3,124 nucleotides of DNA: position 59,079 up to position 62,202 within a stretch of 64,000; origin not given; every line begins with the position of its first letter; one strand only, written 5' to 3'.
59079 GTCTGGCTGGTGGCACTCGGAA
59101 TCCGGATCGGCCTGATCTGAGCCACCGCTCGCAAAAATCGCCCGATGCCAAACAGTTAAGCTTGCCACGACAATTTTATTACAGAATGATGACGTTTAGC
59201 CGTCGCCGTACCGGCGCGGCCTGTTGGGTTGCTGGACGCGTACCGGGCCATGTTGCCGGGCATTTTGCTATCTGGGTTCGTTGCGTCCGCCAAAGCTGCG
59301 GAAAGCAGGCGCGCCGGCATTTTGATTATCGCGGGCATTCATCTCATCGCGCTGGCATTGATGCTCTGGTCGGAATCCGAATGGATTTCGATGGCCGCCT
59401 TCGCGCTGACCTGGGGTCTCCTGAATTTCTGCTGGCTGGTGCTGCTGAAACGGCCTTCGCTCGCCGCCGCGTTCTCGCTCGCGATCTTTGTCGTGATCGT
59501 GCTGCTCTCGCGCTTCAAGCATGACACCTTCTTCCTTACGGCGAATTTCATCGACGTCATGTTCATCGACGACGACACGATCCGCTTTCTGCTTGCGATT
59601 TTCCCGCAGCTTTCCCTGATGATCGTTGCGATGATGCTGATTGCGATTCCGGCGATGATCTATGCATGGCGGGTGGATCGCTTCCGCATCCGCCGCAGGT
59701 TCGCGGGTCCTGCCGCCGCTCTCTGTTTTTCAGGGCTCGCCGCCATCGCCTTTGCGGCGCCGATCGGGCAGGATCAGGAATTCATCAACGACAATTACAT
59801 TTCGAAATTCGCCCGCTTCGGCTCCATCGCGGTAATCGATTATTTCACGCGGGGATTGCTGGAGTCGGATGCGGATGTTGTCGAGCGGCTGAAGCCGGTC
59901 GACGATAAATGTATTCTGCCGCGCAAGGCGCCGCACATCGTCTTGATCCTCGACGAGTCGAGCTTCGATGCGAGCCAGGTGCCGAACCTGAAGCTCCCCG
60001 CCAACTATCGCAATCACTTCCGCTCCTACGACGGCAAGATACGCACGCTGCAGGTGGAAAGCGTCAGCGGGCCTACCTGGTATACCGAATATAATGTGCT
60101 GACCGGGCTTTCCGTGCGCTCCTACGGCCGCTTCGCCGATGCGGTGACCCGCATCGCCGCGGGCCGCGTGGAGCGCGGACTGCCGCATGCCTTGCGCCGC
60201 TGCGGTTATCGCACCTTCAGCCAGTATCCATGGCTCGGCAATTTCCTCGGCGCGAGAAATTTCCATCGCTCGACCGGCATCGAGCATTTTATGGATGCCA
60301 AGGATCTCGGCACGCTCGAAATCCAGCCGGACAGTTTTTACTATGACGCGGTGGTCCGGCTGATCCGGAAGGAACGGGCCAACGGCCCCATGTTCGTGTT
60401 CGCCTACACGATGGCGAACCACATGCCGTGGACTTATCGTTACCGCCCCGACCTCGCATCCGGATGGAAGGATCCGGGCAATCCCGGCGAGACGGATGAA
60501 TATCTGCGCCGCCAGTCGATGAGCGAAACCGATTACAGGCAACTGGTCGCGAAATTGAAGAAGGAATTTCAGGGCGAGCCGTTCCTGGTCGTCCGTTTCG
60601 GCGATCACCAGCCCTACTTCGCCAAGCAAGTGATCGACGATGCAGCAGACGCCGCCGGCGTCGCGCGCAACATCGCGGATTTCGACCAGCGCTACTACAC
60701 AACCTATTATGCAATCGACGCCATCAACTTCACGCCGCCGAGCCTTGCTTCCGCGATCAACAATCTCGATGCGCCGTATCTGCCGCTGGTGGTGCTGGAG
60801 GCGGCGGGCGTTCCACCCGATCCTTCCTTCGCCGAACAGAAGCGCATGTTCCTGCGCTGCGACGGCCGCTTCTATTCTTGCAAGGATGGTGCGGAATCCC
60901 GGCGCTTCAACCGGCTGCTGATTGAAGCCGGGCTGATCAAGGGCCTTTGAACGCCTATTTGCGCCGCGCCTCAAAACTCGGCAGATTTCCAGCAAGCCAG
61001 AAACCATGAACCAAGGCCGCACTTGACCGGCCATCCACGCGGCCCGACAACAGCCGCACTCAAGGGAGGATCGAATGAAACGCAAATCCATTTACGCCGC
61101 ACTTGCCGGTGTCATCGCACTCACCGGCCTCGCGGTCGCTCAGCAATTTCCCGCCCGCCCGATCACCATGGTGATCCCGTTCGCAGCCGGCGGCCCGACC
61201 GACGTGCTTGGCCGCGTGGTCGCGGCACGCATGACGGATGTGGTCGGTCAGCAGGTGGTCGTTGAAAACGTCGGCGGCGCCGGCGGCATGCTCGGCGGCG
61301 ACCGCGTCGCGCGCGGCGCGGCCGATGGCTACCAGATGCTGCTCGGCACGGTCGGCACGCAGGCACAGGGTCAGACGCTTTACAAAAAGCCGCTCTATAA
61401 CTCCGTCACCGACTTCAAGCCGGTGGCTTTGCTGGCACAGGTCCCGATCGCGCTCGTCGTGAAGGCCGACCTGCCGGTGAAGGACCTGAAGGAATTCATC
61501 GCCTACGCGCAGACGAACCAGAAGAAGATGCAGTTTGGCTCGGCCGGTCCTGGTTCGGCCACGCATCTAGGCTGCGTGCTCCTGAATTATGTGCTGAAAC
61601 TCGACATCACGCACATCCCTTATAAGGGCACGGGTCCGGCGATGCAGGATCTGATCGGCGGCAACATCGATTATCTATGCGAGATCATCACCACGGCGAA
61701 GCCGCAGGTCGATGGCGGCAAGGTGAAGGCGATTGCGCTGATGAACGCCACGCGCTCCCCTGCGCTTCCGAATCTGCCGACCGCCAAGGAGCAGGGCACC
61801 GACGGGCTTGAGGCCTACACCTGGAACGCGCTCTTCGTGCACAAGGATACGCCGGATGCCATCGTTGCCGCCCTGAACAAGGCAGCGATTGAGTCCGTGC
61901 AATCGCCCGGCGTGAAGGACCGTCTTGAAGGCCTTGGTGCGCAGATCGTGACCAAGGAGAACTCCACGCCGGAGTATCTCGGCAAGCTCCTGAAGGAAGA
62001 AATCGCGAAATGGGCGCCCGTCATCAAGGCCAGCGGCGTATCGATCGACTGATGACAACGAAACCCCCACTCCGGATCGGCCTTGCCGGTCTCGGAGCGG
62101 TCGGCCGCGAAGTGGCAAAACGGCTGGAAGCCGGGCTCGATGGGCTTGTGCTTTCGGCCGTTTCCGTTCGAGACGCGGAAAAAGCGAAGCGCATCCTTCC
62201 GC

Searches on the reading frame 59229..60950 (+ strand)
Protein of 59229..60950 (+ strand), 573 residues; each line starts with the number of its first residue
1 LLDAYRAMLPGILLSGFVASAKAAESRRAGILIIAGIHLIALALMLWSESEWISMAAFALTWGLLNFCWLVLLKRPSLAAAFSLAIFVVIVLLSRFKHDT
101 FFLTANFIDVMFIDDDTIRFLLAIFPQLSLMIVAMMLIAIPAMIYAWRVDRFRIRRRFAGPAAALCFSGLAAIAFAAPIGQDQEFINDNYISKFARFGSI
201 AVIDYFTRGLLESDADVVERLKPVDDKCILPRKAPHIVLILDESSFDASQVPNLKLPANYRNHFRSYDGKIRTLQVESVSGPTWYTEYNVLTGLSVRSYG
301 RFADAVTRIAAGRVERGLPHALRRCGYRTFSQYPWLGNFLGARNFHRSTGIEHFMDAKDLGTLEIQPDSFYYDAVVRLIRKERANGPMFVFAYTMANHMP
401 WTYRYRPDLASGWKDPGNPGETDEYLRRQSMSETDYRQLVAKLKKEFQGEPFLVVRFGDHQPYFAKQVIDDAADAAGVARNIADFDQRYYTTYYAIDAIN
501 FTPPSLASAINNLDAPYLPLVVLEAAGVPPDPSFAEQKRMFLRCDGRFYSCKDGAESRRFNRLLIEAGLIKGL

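Call 74: search_protein_families(library=pfam, proteins=[window:59229-60950:+], max_evalue=0.0001)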
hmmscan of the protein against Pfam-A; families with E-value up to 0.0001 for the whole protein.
window:59229-60950:+ (573 aa): 1 family
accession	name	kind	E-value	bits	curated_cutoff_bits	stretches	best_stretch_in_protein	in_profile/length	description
PF00884.28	Sulfatase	-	2.1e-13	50.7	25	1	280-464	46-245/301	Sulfatase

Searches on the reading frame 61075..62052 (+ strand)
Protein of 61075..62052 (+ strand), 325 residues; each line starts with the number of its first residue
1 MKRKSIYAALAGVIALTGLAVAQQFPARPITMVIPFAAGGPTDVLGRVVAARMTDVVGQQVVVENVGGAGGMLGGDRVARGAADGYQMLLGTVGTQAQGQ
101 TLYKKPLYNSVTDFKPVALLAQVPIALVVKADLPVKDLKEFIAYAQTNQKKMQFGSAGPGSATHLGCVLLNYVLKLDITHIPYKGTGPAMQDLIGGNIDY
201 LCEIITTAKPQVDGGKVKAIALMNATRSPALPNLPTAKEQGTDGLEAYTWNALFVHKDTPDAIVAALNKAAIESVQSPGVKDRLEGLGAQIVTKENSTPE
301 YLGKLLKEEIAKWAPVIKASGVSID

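Call 74: search_protein_families(library=pfam, proteins=[window:61075-62052:+], max_evalue=0.0001)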
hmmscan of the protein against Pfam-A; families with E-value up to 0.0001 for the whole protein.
window:61075-62052:+ (325 aa): 1 family
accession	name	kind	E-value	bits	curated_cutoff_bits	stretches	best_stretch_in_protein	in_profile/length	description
PF03401.19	TctC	-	6.4e-62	210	27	1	47-321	3-273/274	Tripartite tricarboxylate transporter family receptor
